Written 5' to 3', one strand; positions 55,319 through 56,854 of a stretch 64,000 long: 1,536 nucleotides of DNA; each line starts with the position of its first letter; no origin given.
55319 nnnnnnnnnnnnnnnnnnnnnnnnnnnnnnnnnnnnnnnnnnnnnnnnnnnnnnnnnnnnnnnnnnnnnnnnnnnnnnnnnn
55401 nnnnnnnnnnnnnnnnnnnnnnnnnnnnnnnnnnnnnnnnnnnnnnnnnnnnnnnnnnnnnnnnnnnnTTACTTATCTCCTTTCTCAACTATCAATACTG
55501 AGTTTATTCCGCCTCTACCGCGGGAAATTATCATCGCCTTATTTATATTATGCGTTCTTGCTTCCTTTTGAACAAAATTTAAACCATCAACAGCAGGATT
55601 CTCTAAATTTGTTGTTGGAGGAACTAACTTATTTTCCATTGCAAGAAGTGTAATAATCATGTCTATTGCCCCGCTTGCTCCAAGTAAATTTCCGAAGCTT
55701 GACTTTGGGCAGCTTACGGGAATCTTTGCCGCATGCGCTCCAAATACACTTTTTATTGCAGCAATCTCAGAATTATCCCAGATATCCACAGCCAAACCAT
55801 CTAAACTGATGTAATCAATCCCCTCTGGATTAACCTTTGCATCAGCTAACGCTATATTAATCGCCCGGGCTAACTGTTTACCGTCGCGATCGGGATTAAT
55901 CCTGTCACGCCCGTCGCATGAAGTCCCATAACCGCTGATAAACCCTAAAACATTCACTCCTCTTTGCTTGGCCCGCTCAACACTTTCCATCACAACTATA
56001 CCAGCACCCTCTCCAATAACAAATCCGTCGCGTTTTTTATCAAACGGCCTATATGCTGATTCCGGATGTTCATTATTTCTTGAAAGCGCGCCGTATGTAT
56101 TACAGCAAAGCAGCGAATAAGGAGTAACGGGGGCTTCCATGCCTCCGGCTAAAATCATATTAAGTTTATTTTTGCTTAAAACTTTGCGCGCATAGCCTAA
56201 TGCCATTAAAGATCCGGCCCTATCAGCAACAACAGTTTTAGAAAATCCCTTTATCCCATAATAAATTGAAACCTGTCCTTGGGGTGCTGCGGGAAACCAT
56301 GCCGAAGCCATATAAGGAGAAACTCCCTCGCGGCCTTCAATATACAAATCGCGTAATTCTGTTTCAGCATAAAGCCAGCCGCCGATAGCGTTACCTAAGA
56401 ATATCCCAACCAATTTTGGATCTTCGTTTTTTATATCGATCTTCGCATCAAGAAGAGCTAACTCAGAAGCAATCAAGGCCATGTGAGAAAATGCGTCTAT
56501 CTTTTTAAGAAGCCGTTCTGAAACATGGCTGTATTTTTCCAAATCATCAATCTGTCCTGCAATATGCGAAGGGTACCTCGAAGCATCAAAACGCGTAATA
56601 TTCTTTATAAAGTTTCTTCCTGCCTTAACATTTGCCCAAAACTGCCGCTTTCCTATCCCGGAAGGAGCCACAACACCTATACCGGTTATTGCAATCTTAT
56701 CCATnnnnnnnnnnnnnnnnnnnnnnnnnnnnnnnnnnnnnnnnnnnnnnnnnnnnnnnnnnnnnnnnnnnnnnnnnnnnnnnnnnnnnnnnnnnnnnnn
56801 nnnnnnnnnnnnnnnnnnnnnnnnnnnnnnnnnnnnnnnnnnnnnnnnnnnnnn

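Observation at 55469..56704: KS paralogue with complete loss of the Cys-His-His triad, translationally coupled to an intact KS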

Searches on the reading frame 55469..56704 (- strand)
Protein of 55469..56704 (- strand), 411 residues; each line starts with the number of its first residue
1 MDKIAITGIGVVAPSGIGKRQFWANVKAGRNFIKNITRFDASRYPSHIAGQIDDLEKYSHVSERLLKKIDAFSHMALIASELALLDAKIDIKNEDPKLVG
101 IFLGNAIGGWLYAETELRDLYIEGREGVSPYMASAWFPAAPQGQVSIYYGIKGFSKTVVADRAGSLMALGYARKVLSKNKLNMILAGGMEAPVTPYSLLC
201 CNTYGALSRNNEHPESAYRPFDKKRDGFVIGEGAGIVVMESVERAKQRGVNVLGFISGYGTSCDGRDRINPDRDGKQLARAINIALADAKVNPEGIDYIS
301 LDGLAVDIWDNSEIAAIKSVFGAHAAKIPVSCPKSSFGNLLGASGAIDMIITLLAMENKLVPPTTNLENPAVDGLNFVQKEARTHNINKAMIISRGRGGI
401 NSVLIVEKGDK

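Call 4: search_protein_families(library=pfam, proteins=[window:55469-56704:-])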
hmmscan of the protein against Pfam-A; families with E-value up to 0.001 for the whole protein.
window:55469-56704:- (411 aa): 2 families
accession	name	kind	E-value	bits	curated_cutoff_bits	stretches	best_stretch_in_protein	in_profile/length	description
PF00109.32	ketoacyl-synt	-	2e-42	146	20.8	1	2-244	2-251/252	Beta-ketoacyl synthase, N-terminal domain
PF02801.28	Ketoacyl-synt_C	-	5.4e-27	94.6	20.8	1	254-368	2-119/119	Beta-ketoacyl synthase, C-terminal domain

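Call 5: search_solved_structures(query=window:55469-56704:-, show_alignments=3)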
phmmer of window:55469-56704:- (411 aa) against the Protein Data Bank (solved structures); distinct sequences matched with E-value up to 0.001: 152 (the best 60 are shown).
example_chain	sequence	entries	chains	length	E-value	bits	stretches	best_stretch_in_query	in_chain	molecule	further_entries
3o04_A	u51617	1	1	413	3.3e-84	286.2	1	3-407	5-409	beta-keto-acyl carrier protein synthase II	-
5sxo_A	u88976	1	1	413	4.6e-84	285.7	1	3-407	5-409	3-oxoacyl-[acyl-carrier-protein] synthase 2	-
4ls5_A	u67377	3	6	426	1.8e-82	280.5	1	3-408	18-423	3-oxoacyl-[acyl-carrier-protein] synthase 2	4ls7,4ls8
1j3n_A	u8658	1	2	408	2.8e-82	279.9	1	2-405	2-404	3-oxoacyl-(acyl-carrier protein) synthase II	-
4ls6_A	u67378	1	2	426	6.1e-82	278.7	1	3-408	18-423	3-oxoacyl-[acyl-carrier-protein] synthase 2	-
1tqy_B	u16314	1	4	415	5.8e-76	259.1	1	4-406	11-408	Actinorhodin polyketide putative beta-ketoacyl synthase 2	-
2gqd_A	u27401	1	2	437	7.1e-75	255.5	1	3-408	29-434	3-oxoacyl-[acyl-carrier-protein] synthase 2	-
1e5m_A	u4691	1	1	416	8.3e-74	252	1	3-407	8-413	BETA KETOACYL ACYL CARRIER PROTEIN SYNTHASE II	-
4r8e_A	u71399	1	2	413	3.3e-71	243.4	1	3-408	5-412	3-oxoacyl-[acyl-carrier-protein] synthase 2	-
9lpl_A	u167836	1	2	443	2.6e-70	240.5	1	3-408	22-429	3-oxoacyl-[acyl-carrier-protein] synthase 2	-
2gfv_A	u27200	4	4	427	2.6e-70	240.5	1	3-408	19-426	3-oxoacyl-[acyl-carrier-protein] synthase 2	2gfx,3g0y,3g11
4jb6_A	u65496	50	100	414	3.6e-70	240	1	3-406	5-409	3-oxoacyl-[acyl-carrier-protein] synthase 2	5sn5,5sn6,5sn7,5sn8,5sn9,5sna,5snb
8cou_A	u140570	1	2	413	3.6e-70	240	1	3-406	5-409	3-oxoacyl-[acyl-carrier-protein] synthase 2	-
7oc0_A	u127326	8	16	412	3.7e-70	240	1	3-406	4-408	3-oxoacyl-[acyl-carrier-protein] synthase 2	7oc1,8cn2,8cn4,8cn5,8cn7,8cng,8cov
3hnz_A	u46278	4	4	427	5.4e-70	239.4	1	3-408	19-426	3-oxoacyl-[acyl-carrier-protein] synthase 2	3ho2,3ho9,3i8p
9s5h_B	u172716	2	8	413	6.2e-59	203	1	3-408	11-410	3-oxoacyl-(Acyl-carrier-protein) synthase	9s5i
9s5h_C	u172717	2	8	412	8.8e-51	176.2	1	3-408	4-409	3-oxoacyl-(Acyl-carrier-protein) synthase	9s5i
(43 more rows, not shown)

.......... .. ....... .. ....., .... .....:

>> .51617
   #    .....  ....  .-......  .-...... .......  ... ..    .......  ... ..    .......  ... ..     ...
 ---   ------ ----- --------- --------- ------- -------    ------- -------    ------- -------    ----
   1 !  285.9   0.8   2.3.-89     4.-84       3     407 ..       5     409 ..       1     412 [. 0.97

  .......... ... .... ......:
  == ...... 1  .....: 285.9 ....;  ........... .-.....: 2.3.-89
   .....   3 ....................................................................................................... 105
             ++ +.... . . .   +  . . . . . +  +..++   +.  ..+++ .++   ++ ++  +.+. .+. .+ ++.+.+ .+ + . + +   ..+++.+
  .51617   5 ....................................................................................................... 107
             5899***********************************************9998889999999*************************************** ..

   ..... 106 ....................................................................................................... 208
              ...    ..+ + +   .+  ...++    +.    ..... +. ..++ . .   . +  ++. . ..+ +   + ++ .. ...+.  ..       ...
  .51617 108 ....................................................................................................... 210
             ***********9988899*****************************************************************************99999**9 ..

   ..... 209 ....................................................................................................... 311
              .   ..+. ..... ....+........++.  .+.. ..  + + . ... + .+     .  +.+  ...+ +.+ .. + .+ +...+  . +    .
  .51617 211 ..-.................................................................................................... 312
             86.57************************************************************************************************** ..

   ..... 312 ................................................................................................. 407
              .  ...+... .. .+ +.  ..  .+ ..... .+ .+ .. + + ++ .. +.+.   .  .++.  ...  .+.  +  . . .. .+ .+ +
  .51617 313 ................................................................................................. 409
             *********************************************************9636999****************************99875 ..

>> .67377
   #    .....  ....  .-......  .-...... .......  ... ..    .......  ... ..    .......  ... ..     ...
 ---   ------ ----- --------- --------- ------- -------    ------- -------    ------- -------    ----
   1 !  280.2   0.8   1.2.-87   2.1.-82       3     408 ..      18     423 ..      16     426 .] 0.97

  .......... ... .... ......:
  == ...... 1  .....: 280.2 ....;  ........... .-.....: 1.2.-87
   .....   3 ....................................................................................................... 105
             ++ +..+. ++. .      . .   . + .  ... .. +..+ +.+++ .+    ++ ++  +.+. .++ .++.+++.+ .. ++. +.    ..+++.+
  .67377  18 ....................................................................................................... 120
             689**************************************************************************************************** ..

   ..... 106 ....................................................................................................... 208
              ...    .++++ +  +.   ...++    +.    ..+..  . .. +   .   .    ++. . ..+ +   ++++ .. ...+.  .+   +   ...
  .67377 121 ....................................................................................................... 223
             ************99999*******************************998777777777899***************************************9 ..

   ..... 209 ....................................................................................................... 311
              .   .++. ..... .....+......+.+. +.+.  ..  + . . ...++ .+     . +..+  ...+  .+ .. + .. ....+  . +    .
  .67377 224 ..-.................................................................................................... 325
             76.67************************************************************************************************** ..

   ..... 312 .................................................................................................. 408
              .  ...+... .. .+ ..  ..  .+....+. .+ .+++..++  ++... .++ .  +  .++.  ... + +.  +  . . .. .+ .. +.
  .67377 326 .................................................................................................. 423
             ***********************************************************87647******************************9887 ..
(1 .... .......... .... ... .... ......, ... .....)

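Call 6: find_homologous_proteins(query=window:55469-56704:-, max_evalue=1e-40)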
Query window:55469-56704:- (411 aa): 7059 proteins with E <= 1e-40 among 8000 candidates; the best 120 are listed.
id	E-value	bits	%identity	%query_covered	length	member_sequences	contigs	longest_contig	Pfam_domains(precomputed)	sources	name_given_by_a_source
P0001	1.4e-271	918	100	100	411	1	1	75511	PF00109.33,PF02801.29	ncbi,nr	ncbi:MAG: beta-ketoacyl-[acyl-carrier-protein] synthase family protein [Candidatus Omnitrophica bact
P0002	5.6e-231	784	83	100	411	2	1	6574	PF00109.33,PF02801.29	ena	-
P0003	2.6e-230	782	84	100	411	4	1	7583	PF00109.33,PF02801.29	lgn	-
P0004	1.5e-229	780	83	100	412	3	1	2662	PF00109.33,PF02801.29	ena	-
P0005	5.8e-229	778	83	100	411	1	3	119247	PF00109.33,PF02801.29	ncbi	-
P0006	2.2e-227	773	83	99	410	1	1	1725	PF00109.33,PF02801.29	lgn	-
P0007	2.8e-227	772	83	99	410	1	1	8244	PF00109.33,PF02801.29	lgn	-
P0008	5.3e-227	771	83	99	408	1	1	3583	PF00109.33,PF02801.29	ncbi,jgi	jgi:3-oxoacyl-[acyl-carrier-protein] synthase II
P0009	5.7e-227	771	82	99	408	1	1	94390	PF00109.33,PF02801.29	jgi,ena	-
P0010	6.0e-227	771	82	100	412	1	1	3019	PF00109.33,PF02801.29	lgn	-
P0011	6.2e-227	771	82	100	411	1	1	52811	PF00109.33,PF02801.29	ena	-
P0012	1.2e-226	770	81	100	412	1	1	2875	PF00109.33,PF02801.29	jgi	jgi:3-oxoacyl-(acyl-carrier-protein) synthase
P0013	1.7e-226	770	84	99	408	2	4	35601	PF00109.33,PF02801.29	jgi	jgi:3-oxoacyl-[acyl-carrier-protein] synthase II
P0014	6.2e-226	768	82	99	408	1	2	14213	PF00109.33,PF02801.29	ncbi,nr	ncbi:MAG: beta-ketoacyl-[acyl-carrier-protein] synthase family protein [Candidatus Omnitrophica bact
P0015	7.9e-226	767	82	100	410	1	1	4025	PF00109.33,PF02801.29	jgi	-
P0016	8.1e-226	767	82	99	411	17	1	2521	PF00109.33,PF02801.29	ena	-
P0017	1.4e-225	767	82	100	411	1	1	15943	PF00109.33,PF02801.29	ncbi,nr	ncbi:MAG: beta-ketoacyl-[acyl-carrier-protein] synthase family protein [Candidatus Omnitrophica bact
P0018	2.3e-225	766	82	100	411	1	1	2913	PF00109.33,PF02801.29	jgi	-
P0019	2.7e-225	766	81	99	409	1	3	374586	PF00109.33,PF02801.29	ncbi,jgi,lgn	jgi:3-oxoacyl-(acyl-carrier-protein) synthase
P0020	4.6e-225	765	82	100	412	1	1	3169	PF00109.33,PF02801.29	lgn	-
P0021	5.3e-225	765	81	99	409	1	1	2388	PF00109.33,PF02801.29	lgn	-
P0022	6.3e-225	764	81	100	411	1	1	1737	PF00109.33,PF02801.29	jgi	jgi:3-oxoacyl-(acyl-carrier-protein) synthase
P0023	7.9e-225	764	82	99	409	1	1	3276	PF00109.33,PF02801.29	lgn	-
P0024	8.8e-225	764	83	99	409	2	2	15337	PF00109.33,PF02801.29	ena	-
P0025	1.1e-224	764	82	100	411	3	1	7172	PF00109.33,PF02801.29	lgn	-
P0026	1.6e-224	763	82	100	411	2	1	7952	PF00109.33,PF02801.29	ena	-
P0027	2.1e-224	763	82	100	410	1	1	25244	PF00109.33,PF02801.29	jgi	-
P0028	2.3e-224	763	81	100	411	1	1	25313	PF00109.33,PF02801.29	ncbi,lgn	-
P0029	4.7e-224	762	81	100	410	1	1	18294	PF00109.33,PF02801.29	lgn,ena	-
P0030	9.2e-224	761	82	99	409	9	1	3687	PF00109.33,PF02801.29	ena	-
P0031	1.1e-223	760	82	99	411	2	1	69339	PF00109.33,PF02801.29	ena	-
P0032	1.3e-223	760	82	100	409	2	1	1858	PF00109.33,PF02801.29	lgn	-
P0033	1.6e-223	760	80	100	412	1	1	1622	PF00109.33,PF02801.29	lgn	-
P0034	1.7e-223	760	81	100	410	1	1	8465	PF00109.33,PF02801.29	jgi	jgi:3-oxoacyl-(acyl-carrier-protein) synthase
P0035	1.9e-223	760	81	100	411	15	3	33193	PF00109.33,PF02801.29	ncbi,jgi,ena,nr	ncbi:MAG: beta-ketoacyl-[acyl-carrier-protein] synthase family protein [Candidatus Omnitrophota bact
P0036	2.2e-223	759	80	100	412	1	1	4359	PF00109.33,PF02801.29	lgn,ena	-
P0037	2.4e-223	759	80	100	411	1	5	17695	PF00109.33,PF02801.29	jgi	-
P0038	2.5e-223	759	81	100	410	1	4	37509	PF00109.33,PF02801.29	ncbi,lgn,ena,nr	ncbi:MAG: beta-ketoacyl-[acyl-carrier-protein] synthase family protein [Candidatus Omnitrophica bact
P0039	2.6e-223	759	82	100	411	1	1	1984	PF00109.33,PF02801.29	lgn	-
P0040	2.8e-223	759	81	99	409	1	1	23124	PF00109.33,PF02801.29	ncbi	-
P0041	2.8e-223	759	82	99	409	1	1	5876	PF00109.33,PF02801.29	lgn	-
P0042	3.5e-223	759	81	99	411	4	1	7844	PF00109.33,PF02801.29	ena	-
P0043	4.0e-223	759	82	99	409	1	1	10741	PF00109.33,PF02801.29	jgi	jgi:3-oxoacyl-[acyl-carrier-protein] synthase II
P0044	5.0e-223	758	82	100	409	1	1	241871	PF00109.33,PF02801.29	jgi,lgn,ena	-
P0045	6.3e-223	758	82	99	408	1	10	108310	PF00109.33,PF02801.29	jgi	jgi:3-oxoacyl-(acyl-carrier-protein) synthase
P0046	7.6e-223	758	82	99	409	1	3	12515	PF00109.33,PF02801.29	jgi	jgi:3-oxoacyl-(acyl-carrier-protein) synthase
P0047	8.6e-223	757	81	99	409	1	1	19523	PF00109.33,PF02801.29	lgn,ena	-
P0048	8.7e-223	757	81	99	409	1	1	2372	PF00109.33,PF02801.29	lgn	-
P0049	8.8e-223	757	81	100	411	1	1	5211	PF00109.33,PF02801.29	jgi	-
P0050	9.4e-223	757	81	100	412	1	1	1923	PF00109.33,PF02801.29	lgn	-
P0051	1.0e-222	757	81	99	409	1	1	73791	PF00109.33,PF02801.29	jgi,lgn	jgi:3-oxoacyl-(acyl-carrier-protein) synthase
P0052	1.3e-222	757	81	99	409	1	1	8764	PF00109.33,PF02801.29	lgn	-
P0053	1.5e-222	757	82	99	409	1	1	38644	PF00109.33,PF02801.29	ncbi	-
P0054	1.7e-222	756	81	100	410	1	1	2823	PF00109.33,PF02801.29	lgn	-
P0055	1.8e-222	756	80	100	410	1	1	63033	PF00109.33,PF02801.29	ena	-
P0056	2.2e-222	756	81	100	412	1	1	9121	PF00109.33,PF02801.29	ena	-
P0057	2.3e-222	756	80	99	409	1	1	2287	PF00109.33,PF02801.29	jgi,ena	-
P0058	2.8e-222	756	80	100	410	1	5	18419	PF00109.33,PF02801.29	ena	-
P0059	2.9e-222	756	80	100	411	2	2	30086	PF00109.33,PF02801.29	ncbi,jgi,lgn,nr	ncbi:MAG: beta-ketoacyl-[acyl-carrier-protein] synthase family protein [Candidatus Omnitrophica bact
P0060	2.9e-222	756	82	99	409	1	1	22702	PF00109.33,PF02801.29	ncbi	-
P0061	3.1e-222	756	80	100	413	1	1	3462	PF00109.33,PF02801.29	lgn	-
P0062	3.1e-222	756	81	99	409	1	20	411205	PF00109.33,PF02801.29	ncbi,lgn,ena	-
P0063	3.1e-222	756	80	100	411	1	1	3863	PF00109.33,PF02801.29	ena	-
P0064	3.2e-222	756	81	99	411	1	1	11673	PF00109.33,PF02801.29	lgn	-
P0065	3.3e-222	756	80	100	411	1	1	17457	PF00109.33,PF02801.29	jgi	-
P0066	3.5e-222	755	81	99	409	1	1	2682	PF00109.33,PF02801.29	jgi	-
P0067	4.3e-222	755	81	99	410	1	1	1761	PF00109.33,PF02801.29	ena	-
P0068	4.5e-222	755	81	100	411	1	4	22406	PF00109.33,PF02801.29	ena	-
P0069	4.8e-222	755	81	99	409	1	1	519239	PF00109.33,PF02801.29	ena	-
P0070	6.2e-222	755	81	99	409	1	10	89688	PF00109.33,PF02801.29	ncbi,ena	-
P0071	7.0e-222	754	80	99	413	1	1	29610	PF00109.33,PF02801.29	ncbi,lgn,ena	-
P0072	7.0e-222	754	82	99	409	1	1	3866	PF00109.33,PF02801.29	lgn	-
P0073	7.2e-222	754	80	100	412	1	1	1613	PF00109.33,PF02801.29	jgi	-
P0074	8.8e-222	754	80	99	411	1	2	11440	PF00109.33,PF02801.29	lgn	-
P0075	9.2e-222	754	81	99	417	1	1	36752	PF00109.33,PF02801.29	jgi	jgi:3-oxoacyl-[acyl-carrier-protein] synthase II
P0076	1.1e-221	754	80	100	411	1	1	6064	PF00109.33,PF02801.29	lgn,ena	-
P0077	1.2e-221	754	81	99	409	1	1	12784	PF00109.33,PF02801.29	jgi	-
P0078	1.5e-221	753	81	99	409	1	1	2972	PF00109.33,PF02801.29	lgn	-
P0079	1.7e-221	753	81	99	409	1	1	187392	PF00109.33,PF02801.29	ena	-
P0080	1.8e-221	753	80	100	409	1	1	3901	PF00109.33,PF02801.29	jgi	-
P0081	2.1e-221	753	80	99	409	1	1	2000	PF00109.33,PF02801.29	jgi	-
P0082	2.2e-221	753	81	99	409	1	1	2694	PF00109.33,PF02801.29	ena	-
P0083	2.4e-221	753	82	99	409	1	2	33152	PF00109.33,PF02801.29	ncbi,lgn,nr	ncbi:MAG: beta-ketoacyl-[acyl-carrier-protein] synthase family protein [Candidatus Omnitrophica bact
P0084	2.8e-221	752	82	99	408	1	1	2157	PF00109.33,PF02801.29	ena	-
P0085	3.9e-221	752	81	99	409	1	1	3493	PF00109.33,PF02801.29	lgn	-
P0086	4.2e-221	752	81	99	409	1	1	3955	PF00109.33,PF02801.29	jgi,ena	-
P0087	4.2e-221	752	79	100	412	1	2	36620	PF00109.33,PF02801.29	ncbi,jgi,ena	-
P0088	4.5e-221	752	81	99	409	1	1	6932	PF00109.33,PF02801.29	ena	-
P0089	4.5e-221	752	80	100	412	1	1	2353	PF00109.33,PF02801.29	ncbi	-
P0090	4.6e-221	752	81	100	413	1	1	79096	PF00109.33,PF02801.29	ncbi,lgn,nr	ncbi:MAG: beta-ketoacyl-[acyl-carrier-protein] synthase family protein [Candidatus Omnitrophica bact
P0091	4.7e-221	752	80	99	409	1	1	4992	PF00109.33,PF02801.29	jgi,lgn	jgi:3-oxoacyl-(acyl-carrier-protein) synthase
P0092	5.1e-221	752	81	99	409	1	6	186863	PF00109.33,PF02801.29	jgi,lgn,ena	jgi:3-oxoacyl-(acyl-carrier-protein) synthase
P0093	5.2e-221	752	81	99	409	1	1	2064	PF00109.33,PF02801.29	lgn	-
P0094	5.6e-221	751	80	100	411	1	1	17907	PF00109.33,PF02801.29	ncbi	-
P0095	6.0e-221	751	81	99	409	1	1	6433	PF00109.33,PF02801.29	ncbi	-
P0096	6.2e-221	751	81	100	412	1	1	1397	PF00109.33,PF02801.29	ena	-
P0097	6.6e-221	751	81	99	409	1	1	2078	PF00109.33,PF02801.29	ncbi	-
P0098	7.0e-221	751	79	100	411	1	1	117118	PF00109.33,PF02801.29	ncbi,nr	ncbi:MAG: beta-ketoacyl-[acyl-carrier-protein] synthase family protein [Candidatus Omnitrophica bact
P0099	7.2e-221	751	81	100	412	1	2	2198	PF00109.33,PF02801.29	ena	-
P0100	7.2e-221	751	80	100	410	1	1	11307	PF00109.33,PF02801.29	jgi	-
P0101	7.2e-221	751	80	100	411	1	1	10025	PF00109.33,PF02801.29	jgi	-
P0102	7.8e-221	751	80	100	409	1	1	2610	PF00109.33,PF02801.29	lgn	-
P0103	7.8e-221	751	81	99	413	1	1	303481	PF00109.33,PF02801.29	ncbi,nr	ncbi:MAG: beta-ketoacyl-[acyl-carrier-protein] synthase family protein [Candidatus Omnitrophica bact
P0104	7.9e-221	751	79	100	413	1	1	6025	PF00109.33,PF02801.29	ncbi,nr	ncbi:MAG: beta-ketoacyl-[acyl-carrier-protein] synthase family protein [Candidatus Omnitrophota bact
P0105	8.5e-221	751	82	99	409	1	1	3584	PF00109.33,PF02801.29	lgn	-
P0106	8.6e-221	751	81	99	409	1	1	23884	PF00109.33,PF02801.29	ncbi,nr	ncbi:MAG: beta-ketoacyl-[acyl-carrier-protein] synthase family protein [Candidatus Omnitrophica bact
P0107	8.6e-221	751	81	100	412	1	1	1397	PF00109.33,PF02801.29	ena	-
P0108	8.6e-221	751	81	99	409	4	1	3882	PF00109.33,PF02801.29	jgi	-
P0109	9.0e-221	751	81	99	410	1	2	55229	PF00109.33,PF02801.29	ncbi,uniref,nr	ncbi:MAG: beta-ketoacyl-[acyl-carrier-protein] synthase family protein [Candidatus Omnitrophica bact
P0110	9.0e-221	751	81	99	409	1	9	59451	PF00109.33,PF02801.29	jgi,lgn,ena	-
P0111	9.0e-221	751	82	99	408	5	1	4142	PF00109.33,PF02801.29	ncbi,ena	-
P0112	9.7e-221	751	80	99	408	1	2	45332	PF00109.33,PF02801.29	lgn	-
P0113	9.8e-221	751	81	99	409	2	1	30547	PF00109.33,PF02801.29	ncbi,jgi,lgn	-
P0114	1.1e-220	751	80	99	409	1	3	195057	PF00109.33,PF02801.29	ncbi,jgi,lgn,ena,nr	ncbi:MAG: beta-ketoacyl-[acyl-carrier-protein] synthase family protein [Candidatus Omnitrophica bact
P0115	1.1e-220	750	79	99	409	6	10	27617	PF00109.33,PF02801.29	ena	-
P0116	1.2e-220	750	80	99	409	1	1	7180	PF00109.33,PF02801.29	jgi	jgi:3-oxoacyl-[acyl-carrier-protein] synthase II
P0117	1.2e-220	750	80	99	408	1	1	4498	PF00109.33,PF02801.29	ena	-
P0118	1.2e-220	750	82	99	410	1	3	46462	PF00109.33,PF02801.29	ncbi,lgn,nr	ncbi:MAG: beta-ketoacyl-[acyl-carrier-protein] synthase family protein [Candidatus Omnitrophica bact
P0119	1.2e-220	750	82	99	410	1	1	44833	PF00109.33,PF02801.29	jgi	-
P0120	1.3e-220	750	81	99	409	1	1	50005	PF00109.33,PF02801.29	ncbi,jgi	jgi:3-oxoacyl-(acyl-carrier-protein) synthase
